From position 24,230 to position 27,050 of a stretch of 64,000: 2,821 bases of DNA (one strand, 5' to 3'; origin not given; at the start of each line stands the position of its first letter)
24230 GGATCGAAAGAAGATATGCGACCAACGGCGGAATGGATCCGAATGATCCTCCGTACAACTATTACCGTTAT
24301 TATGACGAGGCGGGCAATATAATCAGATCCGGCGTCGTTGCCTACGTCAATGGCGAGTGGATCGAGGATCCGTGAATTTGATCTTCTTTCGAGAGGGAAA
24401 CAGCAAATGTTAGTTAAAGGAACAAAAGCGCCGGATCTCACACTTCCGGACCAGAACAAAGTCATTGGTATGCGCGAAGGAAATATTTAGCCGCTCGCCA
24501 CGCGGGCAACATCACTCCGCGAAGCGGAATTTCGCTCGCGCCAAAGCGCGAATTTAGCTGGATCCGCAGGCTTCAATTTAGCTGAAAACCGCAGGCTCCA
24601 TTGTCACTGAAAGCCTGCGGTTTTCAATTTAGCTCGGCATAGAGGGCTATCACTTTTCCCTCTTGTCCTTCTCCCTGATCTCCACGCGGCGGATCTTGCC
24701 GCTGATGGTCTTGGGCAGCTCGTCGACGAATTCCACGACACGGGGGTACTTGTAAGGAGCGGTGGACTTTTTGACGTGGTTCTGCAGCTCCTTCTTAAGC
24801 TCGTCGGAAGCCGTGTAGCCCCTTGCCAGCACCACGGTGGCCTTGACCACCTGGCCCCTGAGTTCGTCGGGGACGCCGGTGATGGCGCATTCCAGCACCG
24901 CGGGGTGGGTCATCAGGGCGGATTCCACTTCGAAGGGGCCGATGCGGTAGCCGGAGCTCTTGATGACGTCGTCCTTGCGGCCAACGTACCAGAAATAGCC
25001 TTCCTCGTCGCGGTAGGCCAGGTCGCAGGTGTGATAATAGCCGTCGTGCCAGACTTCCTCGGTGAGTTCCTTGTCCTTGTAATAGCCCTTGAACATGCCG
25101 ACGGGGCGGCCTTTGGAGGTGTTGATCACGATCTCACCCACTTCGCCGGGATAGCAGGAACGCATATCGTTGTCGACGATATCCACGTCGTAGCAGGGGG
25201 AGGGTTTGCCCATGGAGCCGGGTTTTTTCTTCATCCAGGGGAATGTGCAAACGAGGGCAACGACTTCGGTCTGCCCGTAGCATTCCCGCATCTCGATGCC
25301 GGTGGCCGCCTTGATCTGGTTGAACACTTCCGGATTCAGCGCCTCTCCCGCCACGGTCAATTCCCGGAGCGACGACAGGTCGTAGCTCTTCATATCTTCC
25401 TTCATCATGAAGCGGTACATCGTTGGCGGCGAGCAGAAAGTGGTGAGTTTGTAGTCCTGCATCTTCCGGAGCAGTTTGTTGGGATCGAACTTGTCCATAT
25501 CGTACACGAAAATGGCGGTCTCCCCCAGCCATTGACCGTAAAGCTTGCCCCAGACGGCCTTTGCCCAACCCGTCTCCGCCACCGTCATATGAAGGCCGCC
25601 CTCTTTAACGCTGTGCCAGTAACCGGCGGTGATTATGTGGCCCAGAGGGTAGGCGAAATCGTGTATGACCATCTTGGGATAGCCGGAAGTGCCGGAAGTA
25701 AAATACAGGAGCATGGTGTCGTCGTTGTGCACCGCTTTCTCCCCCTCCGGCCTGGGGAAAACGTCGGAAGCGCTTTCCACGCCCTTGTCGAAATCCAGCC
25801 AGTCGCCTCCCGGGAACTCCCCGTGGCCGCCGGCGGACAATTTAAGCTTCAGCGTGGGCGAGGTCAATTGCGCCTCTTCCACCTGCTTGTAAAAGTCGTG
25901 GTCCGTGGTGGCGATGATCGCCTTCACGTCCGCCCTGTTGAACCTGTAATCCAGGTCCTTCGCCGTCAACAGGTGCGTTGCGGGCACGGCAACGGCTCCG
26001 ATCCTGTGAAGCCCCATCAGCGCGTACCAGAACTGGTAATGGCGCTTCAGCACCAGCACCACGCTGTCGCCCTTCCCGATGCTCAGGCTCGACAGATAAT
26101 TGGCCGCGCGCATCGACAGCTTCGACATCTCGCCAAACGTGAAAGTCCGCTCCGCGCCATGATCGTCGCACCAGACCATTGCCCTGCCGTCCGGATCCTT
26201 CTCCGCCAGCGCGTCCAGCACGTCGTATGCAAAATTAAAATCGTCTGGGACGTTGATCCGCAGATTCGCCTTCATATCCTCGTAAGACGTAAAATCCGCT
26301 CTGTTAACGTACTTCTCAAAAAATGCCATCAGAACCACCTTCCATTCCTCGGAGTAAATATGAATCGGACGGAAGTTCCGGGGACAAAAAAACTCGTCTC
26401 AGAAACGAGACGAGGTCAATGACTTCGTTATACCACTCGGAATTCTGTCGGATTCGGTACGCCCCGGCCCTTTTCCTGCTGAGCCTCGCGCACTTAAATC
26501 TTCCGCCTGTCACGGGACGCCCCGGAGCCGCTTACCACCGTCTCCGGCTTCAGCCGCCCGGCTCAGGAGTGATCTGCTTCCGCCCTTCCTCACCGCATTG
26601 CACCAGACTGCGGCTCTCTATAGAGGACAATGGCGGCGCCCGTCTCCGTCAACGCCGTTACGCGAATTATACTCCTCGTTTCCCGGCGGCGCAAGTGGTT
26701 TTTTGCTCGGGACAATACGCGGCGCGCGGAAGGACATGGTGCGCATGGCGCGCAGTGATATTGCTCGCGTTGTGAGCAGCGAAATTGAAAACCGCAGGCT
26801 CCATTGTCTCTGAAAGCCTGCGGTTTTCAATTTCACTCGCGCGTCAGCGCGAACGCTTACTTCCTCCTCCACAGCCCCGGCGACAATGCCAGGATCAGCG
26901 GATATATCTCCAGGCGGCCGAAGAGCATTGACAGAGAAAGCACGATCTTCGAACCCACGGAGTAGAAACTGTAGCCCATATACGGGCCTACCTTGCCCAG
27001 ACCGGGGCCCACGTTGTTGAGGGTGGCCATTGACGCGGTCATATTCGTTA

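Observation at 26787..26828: Conserved 42-nt hairpin with a near-invariant 15-nt loop and co-varying stem at three loci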

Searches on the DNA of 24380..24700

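Call 84: search_rna_families(source=window, start=24380, end=24700, threshold=evalue, max_evalue=1)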
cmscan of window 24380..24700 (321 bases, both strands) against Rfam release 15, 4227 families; matches with E-value up to 1: 2.
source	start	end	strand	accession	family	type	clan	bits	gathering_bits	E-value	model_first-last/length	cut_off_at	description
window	24480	24560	-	RF01706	Gut-1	Gene; sRNA;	-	45.8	50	4e-08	1-77/77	no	Gut-1 RNA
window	24522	24626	+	RF00370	sroD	Gene; sRNA;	-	18.3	50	0.29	1-86/86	no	sroD RNA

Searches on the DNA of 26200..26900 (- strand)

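Call 28: search_rna_families(source=window, start=26200, end=26900, threshold=evalue, max_evalue=1, show_alignments=2)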
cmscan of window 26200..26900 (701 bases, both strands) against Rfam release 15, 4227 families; matches with E-value up to 1: 9.
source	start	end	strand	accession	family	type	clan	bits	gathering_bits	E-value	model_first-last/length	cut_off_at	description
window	26403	26661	-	RF00230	T-box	Cis-reg; leader;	-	66.5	93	3.4e-14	1-219/219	no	T-box leader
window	26765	26852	+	RF04159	MIR1437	Gene; miRNA;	-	23.8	168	0.11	1-192/192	no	MIR1437 microRNA precursor family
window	26779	26836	-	RF03816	MIR6297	Gene; miRNA;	-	23.2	114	0.097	1-107/107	no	MIR6297 microRNA precursor family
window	26780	26835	+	RF03234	mir-2813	Gene; miRNA;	-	20.2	70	0.71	1-67/67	no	mir-2813 microRNA precursor family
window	26768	26849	+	RF00786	mir-289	Gene; miRNA;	-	20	80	0.25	1-96/96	no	mir-289 microRNA precursor family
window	26780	26861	-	RF00116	C0465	Gene; sRNA;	-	19.9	40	0.6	1-78/78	no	C0465 RNA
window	26772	26847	-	RF04090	mir-6529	Gene; miRNA;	-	19.2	71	0.56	1-79/79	no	mir-6529 microRNA precursor family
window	26770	26844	+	RF04045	mir-2147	Gene; miRNA;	-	18.3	80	0.8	1-85/85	no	mir-2147 microRNA precursor family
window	26781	26855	-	RF02470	Ms_IGR-8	Gene; sRNA;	-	15.9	44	0.86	1-63/63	no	Mycobacterium sRNA Ms_IGR-8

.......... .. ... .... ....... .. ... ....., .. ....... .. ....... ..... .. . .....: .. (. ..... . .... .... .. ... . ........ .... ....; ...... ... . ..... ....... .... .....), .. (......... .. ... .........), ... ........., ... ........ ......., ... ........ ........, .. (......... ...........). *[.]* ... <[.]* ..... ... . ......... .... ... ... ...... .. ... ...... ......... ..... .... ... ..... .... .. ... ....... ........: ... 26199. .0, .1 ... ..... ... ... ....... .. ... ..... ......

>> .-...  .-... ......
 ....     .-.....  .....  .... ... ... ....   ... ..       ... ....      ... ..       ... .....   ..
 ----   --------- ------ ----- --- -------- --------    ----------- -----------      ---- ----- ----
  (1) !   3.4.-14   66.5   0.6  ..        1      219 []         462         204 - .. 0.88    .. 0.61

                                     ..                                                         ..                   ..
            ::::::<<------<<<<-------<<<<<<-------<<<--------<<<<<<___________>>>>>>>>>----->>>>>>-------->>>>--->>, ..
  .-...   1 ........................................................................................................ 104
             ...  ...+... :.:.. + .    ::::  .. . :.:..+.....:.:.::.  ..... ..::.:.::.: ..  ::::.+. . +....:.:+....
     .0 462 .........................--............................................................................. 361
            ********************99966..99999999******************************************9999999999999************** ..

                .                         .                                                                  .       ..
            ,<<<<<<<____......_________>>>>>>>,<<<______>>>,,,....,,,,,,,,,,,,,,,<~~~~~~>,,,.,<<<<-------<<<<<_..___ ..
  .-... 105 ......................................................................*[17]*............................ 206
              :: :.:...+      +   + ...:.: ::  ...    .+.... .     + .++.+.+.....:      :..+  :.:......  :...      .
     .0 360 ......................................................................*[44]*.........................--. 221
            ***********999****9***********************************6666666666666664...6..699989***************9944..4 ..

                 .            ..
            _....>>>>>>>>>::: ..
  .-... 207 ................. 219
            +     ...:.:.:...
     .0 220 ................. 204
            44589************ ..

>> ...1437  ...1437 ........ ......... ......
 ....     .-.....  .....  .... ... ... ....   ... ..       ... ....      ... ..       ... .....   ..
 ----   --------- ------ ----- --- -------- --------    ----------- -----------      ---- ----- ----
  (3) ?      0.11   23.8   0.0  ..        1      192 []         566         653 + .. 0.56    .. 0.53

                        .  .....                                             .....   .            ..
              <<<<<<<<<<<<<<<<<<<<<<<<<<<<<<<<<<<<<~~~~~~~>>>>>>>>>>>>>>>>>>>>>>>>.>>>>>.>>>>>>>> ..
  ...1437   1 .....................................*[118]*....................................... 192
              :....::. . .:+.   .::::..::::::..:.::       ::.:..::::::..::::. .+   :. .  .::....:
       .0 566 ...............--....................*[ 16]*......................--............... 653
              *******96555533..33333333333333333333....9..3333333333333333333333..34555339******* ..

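Call 55: build_rna_model(alignment_id=A2, structure=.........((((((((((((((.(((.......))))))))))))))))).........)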
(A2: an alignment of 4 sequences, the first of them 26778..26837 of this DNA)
Model R1 built from alignment A2 (4 sequences, 60 columns); structure: as given.
model positions 60; base pairs 17; branch points 0; effective number of sequences 2.43; information 0.931 bits per position. Calibrated on 0.2 Mb of random sequence (short: E-values are rough).
structure used (alignment columns):
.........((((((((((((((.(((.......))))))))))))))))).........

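Call 56: search_with_rna_model(model_id=R1, sources=[window, L061, L123, L125, L126, L127, L128, L130, L131, L057, L002], max_evalue=10, show_alignments=0)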
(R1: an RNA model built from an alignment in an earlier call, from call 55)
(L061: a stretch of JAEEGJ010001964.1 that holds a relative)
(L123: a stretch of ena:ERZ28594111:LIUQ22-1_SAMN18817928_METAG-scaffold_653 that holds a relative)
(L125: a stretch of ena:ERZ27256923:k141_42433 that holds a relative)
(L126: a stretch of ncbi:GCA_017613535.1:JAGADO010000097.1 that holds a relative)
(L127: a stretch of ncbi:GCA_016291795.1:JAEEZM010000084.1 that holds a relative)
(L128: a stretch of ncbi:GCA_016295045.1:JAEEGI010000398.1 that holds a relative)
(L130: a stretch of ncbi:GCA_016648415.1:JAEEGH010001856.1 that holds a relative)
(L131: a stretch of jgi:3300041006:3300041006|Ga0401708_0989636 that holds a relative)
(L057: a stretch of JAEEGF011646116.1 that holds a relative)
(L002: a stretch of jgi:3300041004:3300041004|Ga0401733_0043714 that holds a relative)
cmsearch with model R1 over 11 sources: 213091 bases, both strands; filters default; matches with E-value up to 10: 28.
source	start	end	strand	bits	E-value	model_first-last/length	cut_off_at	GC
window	24575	24634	-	90.2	2.9e-24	1-60/60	no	0.43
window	14238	14297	-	85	1.2e-22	1-60/60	no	0.47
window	26778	26837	-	84.5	1.6e-22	1-60/60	no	0.45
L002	4357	4416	+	84.5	1.6e-22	1-60/60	no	0.45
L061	1182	1241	+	80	4.2e-21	1-60/60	no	0.45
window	26778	26837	+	56.5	7.9e-14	1-60/60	no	0.45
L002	4357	4416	-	56.5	7.9e-14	1-60/60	no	0.45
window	24575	24634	+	46.6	9.3e-11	1-60/60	no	0.43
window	14238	14297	+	42.3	2e-09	1-60/60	no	0.47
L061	1543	1594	-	33.4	1.1e-06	1-60/60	no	0.42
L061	1182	1241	-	33.3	1.2e-06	1-60/60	no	0.45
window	13674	13726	+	26.5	0.00015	1-60/60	no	0.47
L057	1783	1824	+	24.6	0.00059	11-50/60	no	0.52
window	39023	39071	+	24.6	0.0006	1-60/60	no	0.47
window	38878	38911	+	24.4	0.0007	1-60/60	no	0.5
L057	1783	1824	-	22.6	0.0026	11-50/60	no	0.52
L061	1275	1327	+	19.1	0.031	1-60/60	no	0.45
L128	11626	11659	+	15.6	0.36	11-50/60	no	0.35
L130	11626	11659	+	15.6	0.36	11-50/60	no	0.35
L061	1138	1165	+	13.4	1.8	1-60/60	no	0.46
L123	12134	12151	-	11.8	5.4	22-39/60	no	0.5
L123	4967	5016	-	11.4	7.6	1-60/60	no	0.42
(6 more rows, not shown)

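Call 80: search_dna_similar(query=window:26741-26860:-, collection=plasmids, mode=distant, max_evalue=0.01, max_rows=8)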
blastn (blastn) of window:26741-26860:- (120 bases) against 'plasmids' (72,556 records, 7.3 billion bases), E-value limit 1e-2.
No match.

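Call 81: search_dna_similar(query=window:26741-26860:-, collection=phages, mode=distant, max_evalue=0.01, max_rows=8)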
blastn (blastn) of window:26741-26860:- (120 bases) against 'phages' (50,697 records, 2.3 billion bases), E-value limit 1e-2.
No match.
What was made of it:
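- There is no match in plasmid or phage collections (calls 80, 81).
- Tried and rejected: Mobile-element origin: no match in plasmid or phage collections (calls 80, 81).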
